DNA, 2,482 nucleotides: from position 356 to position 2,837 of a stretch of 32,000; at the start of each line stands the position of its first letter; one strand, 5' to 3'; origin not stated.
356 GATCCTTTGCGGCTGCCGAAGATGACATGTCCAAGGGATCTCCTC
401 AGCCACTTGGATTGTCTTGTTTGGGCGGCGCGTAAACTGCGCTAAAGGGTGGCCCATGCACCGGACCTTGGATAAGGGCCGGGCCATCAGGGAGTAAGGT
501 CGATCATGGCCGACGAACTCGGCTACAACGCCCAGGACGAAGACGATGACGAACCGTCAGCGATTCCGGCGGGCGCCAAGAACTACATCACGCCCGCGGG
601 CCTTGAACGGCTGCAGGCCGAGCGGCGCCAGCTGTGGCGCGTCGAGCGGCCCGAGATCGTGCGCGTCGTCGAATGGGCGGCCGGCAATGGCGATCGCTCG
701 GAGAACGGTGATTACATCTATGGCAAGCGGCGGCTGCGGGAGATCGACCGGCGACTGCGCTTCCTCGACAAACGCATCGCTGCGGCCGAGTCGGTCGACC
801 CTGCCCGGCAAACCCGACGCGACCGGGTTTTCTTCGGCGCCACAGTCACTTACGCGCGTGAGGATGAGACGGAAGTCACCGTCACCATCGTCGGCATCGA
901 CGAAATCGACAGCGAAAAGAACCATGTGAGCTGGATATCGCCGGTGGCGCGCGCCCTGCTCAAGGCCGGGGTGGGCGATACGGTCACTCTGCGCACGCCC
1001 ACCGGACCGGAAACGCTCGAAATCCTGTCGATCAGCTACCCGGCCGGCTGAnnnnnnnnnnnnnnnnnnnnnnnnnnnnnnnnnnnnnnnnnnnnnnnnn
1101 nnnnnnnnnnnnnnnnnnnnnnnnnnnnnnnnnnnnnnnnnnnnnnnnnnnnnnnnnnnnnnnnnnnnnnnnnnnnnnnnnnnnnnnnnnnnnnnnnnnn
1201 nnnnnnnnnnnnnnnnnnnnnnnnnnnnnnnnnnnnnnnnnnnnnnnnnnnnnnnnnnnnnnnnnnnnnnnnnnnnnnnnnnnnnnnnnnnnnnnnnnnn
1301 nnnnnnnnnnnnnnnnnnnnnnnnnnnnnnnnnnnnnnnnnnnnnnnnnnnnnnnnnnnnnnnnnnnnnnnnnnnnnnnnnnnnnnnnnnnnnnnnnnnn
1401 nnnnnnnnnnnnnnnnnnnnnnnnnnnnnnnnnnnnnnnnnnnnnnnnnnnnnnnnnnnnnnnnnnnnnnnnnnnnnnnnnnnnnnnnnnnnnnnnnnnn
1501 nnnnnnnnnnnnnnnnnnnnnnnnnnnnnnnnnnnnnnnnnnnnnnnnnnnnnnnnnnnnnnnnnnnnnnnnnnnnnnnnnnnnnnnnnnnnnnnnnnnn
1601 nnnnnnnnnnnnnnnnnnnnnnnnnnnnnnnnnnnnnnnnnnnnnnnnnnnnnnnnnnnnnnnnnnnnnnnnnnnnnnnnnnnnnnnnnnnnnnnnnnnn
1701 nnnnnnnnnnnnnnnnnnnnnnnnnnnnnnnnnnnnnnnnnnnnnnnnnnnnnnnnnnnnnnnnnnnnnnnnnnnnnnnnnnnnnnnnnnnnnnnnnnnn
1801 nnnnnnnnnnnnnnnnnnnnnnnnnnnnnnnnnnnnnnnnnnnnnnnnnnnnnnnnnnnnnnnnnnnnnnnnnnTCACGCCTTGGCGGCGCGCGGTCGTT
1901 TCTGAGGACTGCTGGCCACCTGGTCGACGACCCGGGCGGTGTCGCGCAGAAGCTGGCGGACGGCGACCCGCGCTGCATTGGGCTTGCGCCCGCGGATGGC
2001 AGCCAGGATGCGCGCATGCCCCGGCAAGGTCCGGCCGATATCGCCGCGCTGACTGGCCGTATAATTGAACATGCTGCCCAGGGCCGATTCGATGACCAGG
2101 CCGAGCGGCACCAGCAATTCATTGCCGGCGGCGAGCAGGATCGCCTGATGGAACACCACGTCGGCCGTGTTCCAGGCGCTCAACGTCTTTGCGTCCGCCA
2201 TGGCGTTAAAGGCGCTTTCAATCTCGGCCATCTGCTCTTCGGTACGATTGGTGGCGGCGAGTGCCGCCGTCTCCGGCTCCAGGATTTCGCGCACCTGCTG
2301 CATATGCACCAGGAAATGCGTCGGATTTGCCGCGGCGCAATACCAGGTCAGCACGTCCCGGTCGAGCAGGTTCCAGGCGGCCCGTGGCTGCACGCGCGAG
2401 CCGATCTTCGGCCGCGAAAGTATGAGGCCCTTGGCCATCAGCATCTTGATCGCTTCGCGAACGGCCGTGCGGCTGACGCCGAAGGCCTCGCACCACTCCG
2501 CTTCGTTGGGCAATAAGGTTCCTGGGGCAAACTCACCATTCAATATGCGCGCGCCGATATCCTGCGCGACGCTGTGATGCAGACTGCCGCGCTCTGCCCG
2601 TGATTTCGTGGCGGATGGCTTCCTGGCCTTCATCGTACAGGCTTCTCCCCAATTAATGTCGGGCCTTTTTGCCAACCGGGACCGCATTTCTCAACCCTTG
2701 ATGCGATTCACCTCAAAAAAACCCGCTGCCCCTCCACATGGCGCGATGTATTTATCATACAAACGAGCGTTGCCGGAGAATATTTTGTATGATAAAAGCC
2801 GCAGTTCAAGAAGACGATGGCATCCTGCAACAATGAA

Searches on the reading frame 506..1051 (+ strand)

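Call 8: search_protein_families(library=pfam, proteins=[window:506-1051:+], max_evalue=0.01)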
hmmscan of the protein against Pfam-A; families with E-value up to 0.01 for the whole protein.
window:506-1051:+ (181 aa): 2 families
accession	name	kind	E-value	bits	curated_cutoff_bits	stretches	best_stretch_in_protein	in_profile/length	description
PF01272.25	GreA_GreB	-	1.4e-24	86.3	26.9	1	105-178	3-77/77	Transcription elongation factor, GreA/GreB, C-term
PF03449.20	GreA_GreB_N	-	6.1e-23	81.2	24.5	1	26-95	1-70/71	Transcription elongation factor, N-terminal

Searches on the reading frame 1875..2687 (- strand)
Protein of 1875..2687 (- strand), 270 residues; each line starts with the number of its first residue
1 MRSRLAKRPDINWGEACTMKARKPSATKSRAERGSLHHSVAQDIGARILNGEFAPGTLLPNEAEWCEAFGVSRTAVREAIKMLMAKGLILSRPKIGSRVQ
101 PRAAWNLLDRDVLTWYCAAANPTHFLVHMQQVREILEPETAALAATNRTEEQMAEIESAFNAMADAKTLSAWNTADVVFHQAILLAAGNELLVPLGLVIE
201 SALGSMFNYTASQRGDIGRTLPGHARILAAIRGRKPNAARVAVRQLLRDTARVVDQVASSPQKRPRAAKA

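Call 8: search_protein_families(library=pfam, proteins=[window:1875-2687:-], max_evalue=0.01)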
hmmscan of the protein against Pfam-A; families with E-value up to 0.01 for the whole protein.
window:1875-2687:- (270 aa): 2 families
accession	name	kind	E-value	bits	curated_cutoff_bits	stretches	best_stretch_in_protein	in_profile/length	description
PF07729.17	FCD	-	9.4e-23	81.4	24.3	1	130-248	3-124/125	FCD domain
PF00392.27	GntR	-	2.1e-17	62.9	27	1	39-99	4-64/64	Bacterial regulatory proteins, gntR family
